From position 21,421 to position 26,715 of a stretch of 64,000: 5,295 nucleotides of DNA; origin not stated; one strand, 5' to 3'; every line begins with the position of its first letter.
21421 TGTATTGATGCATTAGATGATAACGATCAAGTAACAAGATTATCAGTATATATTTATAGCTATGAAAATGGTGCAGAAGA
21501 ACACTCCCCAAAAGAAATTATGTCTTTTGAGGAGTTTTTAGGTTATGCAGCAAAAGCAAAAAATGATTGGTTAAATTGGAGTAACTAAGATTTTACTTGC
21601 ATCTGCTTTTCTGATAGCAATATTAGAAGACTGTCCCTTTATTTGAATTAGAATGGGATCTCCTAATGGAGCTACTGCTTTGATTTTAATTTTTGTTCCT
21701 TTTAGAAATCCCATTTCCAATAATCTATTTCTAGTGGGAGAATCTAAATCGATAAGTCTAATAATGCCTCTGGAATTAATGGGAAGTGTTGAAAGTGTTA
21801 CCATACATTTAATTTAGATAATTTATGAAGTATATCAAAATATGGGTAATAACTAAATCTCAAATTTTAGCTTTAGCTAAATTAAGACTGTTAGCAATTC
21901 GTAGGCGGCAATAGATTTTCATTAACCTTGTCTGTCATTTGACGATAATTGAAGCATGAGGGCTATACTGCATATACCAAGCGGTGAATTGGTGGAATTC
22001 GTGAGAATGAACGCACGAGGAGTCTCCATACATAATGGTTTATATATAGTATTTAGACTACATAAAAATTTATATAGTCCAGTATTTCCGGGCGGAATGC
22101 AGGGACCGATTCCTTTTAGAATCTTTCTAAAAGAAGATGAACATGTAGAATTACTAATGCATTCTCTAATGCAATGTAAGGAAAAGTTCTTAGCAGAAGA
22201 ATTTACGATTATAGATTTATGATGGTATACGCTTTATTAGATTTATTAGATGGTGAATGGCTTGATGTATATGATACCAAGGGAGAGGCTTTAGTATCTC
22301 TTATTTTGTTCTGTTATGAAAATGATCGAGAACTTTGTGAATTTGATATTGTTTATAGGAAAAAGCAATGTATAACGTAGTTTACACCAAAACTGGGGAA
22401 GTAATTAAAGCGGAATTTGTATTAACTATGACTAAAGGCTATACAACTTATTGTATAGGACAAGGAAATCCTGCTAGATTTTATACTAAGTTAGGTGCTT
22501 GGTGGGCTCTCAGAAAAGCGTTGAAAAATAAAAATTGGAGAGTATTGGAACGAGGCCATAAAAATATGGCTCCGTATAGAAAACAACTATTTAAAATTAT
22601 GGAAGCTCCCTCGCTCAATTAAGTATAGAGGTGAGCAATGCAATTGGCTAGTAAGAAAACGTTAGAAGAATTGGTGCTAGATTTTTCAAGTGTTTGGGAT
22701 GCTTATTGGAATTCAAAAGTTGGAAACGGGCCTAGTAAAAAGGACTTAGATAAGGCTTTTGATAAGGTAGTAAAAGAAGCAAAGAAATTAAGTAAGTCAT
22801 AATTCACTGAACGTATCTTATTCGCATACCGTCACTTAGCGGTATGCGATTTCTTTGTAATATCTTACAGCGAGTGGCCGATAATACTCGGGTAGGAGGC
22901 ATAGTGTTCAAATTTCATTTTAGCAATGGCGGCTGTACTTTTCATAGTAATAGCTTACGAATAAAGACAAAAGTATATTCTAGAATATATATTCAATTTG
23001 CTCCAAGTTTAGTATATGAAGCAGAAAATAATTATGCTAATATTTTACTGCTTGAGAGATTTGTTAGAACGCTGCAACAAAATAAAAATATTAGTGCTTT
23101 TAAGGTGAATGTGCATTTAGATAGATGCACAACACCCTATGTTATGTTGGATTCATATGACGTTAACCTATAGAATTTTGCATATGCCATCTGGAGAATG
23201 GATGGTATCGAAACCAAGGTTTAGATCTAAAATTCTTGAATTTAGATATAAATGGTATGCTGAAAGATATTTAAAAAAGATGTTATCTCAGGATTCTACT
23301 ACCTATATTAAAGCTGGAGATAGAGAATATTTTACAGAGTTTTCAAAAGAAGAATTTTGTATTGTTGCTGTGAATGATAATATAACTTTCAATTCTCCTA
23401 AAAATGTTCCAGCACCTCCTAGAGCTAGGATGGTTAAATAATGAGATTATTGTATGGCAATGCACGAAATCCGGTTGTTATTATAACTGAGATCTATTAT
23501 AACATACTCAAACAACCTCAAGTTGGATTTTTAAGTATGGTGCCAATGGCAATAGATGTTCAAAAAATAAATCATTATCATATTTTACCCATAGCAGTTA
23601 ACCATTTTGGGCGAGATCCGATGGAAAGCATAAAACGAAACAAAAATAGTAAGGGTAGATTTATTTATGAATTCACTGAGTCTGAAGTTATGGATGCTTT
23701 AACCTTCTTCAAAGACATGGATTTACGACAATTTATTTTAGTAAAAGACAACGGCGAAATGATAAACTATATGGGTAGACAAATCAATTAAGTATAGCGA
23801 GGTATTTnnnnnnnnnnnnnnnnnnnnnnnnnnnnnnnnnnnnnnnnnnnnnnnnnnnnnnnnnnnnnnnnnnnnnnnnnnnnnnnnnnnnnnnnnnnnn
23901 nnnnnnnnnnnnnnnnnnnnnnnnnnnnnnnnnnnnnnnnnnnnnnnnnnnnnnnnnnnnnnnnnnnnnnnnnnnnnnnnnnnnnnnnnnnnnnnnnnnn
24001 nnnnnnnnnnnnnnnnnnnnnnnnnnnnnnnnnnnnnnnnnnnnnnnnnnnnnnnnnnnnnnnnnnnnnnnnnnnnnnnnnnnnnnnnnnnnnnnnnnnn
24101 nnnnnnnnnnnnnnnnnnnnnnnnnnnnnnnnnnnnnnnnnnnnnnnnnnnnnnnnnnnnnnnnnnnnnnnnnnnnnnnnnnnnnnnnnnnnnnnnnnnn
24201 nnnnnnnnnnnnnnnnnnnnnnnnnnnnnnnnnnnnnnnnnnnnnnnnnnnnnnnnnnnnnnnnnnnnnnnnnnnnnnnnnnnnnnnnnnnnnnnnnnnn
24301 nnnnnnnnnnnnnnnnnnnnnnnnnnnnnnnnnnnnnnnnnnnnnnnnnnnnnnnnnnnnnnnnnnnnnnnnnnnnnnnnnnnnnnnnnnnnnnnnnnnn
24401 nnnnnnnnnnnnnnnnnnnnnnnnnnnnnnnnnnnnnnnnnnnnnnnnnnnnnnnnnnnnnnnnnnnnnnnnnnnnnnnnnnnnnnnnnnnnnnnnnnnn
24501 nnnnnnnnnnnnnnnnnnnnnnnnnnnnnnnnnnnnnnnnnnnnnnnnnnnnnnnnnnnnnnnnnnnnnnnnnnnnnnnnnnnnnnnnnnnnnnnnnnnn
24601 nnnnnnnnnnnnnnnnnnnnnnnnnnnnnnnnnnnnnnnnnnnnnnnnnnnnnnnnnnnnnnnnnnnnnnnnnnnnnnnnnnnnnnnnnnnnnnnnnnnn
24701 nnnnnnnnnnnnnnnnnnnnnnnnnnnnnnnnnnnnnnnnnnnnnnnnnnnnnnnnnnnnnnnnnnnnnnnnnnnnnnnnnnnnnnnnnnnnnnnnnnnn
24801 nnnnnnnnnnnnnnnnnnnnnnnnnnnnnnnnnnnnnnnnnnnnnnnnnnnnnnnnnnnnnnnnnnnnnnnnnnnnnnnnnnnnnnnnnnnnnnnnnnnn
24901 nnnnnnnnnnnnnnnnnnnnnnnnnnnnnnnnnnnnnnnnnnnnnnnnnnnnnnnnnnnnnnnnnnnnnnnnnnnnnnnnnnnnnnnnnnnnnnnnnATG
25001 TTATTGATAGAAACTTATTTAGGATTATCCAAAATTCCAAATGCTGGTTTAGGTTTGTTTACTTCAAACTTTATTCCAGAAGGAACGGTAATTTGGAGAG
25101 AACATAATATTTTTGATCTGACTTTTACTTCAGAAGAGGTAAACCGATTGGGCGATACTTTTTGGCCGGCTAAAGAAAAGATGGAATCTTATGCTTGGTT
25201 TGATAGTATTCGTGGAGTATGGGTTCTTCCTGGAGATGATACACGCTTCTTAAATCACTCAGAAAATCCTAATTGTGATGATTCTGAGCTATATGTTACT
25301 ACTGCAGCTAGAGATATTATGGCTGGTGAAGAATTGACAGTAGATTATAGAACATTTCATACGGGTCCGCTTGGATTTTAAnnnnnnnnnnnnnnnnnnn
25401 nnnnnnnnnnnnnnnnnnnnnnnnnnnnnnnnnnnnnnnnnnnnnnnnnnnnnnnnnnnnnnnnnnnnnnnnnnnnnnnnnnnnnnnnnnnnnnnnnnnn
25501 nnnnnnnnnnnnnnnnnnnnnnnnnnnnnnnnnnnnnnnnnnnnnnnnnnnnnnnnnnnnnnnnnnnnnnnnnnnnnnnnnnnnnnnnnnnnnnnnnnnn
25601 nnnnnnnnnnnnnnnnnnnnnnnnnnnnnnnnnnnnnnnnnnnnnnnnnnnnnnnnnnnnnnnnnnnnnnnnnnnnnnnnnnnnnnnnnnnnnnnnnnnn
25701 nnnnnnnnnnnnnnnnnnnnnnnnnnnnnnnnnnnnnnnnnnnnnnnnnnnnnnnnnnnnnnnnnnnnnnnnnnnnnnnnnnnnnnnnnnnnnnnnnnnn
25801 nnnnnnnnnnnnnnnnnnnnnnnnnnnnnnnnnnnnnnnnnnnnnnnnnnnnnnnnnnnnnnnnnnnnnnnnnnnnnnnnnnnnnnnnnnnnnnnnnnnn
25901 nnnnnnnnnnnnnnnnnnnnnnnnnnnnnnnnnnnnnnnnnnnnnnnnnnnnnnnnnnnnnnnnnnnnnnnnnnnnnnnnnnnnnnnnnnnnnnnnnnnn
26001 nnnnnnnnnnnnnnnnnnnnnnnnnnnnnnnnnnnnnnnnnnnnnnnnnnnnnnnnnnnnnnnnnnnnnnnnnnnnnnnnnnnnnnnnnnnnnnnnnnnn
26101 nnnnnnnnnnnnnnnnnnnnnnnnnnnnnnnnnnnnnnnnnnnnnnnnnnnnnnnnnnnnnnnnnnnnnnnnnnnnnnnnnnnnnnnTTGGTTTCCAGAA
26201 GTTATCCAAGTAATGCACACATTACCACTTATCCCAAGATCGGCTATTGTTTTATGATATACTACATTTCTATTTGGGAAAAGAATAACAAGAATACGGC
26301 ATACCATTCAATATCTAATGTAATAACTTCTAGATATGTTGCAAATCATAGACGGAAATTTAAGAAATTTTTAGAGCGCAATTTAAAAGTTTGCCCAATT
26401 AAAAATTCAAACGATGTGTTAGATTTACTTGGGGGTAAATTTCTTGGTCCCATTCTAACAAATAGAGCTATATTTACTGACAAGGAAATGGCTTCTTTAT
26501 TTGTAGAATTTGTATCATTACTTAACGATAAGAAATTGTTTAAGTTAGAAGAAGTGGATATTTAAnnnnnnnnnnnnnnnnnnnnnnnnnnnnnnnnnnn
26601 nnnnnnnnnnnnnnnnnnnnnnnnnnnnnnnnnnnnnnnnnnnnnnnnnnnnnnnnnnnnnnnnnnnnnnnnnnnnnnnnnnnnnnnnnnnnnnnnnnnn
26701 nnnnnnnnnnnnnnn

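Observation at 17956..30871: Expanded paralogous family of small proteins with N-terminal HIPTG motif and C-terminal KEEFxII motif (about 10 copies)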

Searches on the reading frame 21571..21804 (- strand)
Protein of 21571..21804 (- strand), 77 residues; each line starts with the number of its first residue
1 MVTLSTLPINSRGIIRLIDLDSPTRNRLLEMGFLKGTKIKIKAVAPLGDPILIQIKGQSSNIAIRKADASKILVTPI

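Call 46: search_protein_families(library=pfam, max_evalue=0.01, proteins=[window:21571-21804:-])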
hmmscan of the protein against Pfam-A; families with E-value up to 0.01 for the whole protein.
window:21571-21804:- (77 aa): 1 family
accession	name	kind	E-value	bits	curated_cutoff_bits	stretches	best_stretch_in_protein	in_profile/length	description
PF04023.20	FeoA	-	4.6e-20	71.9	23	1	2-76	1-74/74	FeoA domain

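Call 86: find_related_loci(query=window:21571-21804:-, collection=genome_contigs, flank=3000)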
Query window:21571-21804:- (77 aa) in genome_contigs; peptide patterns used: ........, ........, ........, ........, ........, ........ (x = any residue, [..] = any of these).
511 stretches matched a pattern; 18 encode a relative of the query (tblastn E <= 1e-3); 18 distinct loci.
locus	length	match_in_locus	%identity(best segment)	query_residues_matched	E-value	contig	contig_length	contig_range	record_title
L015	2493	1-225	47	1-77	4e-17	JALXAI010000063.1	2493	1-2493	MAG: Desulfobacterales bacterium isolate T2_metabat1_scaf2bin.254 T2_NODE_127216_length_2493_cov_4.194844, whole genome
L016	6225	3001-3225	44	1-77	4e-15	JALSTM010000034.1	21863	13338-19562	MAG: Desulfobacterales bacterium isolate 356-308_metabat2_scaf2bin.107 356-308_scaffold_1350_c1, whole genome shotgun se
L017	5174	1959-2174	46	1-74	4e-14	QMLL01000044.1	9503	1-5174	MAG: Deltaproteobacteria bacterium isolate B119_G9 B119_Guay9_scaffold_09436, whole genome shotgun sequence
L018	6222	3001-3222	39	2-77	2e-12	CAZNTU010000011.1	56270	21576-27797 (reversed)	MAG TPA_asm: uncultured Desulfobacteraceae bacterium isolate binchicken_co168_329 genome assembly, contig: NODE_909_leng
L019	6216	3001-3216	42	4-77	2e-12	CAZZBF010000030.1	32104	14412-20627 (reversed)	MAG TPA_asm: uncultured Syntrophales bacterium isolate binchicken_co405_343 genome assembly, contig: NODE_1898_length_32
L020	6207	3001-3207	41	4-74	9e-12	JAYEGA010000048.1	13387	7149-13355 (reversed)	MAG: Thermodesulfobacteriota bacterium isolate MAG258 MAG258_48, whole genome shotgun sequence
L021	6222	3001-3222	39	2-77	6e-11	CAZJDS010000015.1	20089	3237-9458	MAG TPA_asm: uncultured Alkaliflexus sp. isolate binchicken_co39_218 genome assembly, contig: NODE_6555_length_20089_cov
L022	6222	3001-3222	41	2-77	5e-12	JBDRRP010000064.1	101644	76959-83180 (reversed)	MAG: Pseudomonadota bacterium isolate MEGAHIT-group-2.99 k141_771229, whole genome shotgun sequence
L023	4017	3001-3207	37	4-74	1e-10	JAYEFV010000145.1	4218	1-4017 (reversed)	MAG: Thermodesulfobacteriota bacterium isolate MAG263 MAG263_145, whole genome shotgun sequence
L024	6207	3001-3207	41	4-74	1e-10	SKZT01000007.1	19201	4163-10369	MAG: Desulfobacteraceae bacterium isolate CSSed162cmB_348 CSSed16-2cmB-6609, whole genome shotgun sequence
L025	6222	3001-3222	38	2-77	2e-10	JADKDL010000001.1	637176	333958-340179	MAG: Bacteroidales bacterium isolate OdNW_18-Q3-R42-56_BATAC.352 tig00000997-10-6353310, whole genome shotgun sequence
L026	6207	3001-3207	34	4-74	6e-10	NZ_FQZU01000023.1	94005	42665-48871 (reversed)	Desulfatibacillum alkenivorans DSM 16219, whole genome shotgun sequence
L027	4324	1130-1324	37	12-76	8e-10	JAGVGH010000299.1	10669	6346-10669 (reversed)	MAG: Desulfobacterales bacterium isolate DeMMO2_10 c_000000093490, whole genome shotgun sequence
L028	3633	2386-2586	38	4-72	2e-9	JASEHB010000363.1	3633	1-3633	MAG: Desulfatibacillaceae bacterium isolate Yes70-12 NODE_12046_length_3633_cov_3.321968, whole genome shotgun sequence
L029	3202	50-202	42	25-77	4e-9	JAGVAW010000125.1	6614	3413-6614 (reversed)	MAG: Desulfobacterales bacterium isolate DeMMO6_21 c_000000111933, whole genome shotgun sequence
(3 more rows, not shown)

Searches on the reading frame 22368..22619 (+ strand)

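Call 3: search_protein_families(library=pfam, max_evalue=1, proteins=[window:22368-22619:+])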
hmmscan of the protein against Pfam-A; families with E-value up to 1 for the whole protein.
seq(84 aa): 2 families
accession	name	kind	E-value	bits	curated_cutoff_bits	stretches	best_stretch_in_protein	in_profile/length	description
PF20259.3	tRNA_Me_trans_M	-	0.023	14.7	27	1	5-54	8-59/66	tRNA methyl transferase PRC-barrel domain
PF04994.19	TfoX_C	-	0.075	13.6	23.1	1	41-66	50-75/81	TfoX C-terminal domain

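Call 4: search_protein_families(library=phrogs, max_evalue=1, proteins=[window:22368-22619:+])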
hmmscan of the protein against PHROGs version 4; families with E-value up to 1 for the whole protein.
seq(84 aa): 0 families

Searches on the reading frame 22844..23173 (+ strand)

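Call 72: search_protein_families(library=pfam, max_evalue=1, proteins=[window:22844-23173:+])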
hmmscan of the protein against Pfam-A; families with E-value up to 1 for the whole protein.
window:22844-23173:+ (109 aa): 2 families
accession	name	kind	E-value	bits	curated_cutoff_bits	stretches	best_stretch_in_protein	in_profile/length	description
PF04721.23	PAW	-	0.011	16.1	31.4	1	13-92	90-164/197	PNGase C-terminal domain, mannose-binding module PAW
PF24825.1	SNU71_RBD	-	0.12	13.4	27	1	60-100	69-108/111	SNU71 RNA binding domain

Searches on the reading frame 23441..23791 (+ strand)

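Call 72: search_protein_families(library=pfam, max_evalue=1, proteins=[window:23441-23791:+])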
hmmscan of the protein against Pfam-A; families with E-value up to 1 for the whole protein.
window:23441-23791:+ (116 aa): 2 families
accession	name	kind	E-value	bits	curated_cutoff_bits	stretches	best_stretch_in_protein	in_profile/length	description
PF00576.27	Transthyretin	-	0.051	14.6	25.3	1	16-57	65-103/109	HIUase/Transthyretin family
PF04574.18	DUF592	-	0.11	12.7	24.5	1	63-99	10-48/153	Protein of unknown function (DUF592)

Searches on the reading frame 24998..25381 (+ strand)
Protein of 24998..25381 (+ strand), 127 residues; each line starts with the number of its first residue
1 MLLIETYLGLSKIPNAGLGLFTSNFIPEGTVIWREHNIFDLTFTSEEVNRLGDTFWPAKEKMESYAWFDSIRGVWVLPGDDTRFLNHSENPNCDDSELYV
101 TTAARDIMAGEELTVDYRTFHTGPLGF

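Call 46: search_protein_families(library=pfam, max_evalue=0.01, proteins=[window:24998-25381:+])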
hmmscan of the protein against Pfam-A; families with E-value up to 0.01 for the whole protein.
window:24998-25381:+ (127 aa): 1 family
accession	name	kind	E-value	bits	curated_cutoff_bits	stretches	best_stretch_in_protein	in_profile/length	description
PF00856.33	SET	-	2.1e-13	51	22.4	1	17-117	1-104/105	SET domain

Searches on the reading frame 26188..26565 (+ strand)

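Call 72: search_protein_families(library=pfam, max_evalue=1, proteins=[window:26188-26565:+])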
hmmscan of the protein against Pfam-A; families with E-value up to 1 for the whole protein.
window:26188-26565:+ (125 aa): 1 family
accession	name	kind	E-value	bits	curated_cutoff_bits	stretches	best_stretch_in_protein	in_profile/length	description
PF17848.7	Zn_ribbon_ACC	-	0.13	12.9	24.5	1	59-70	13-24/26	Acetyl-CoA carboxylase zinc finger domain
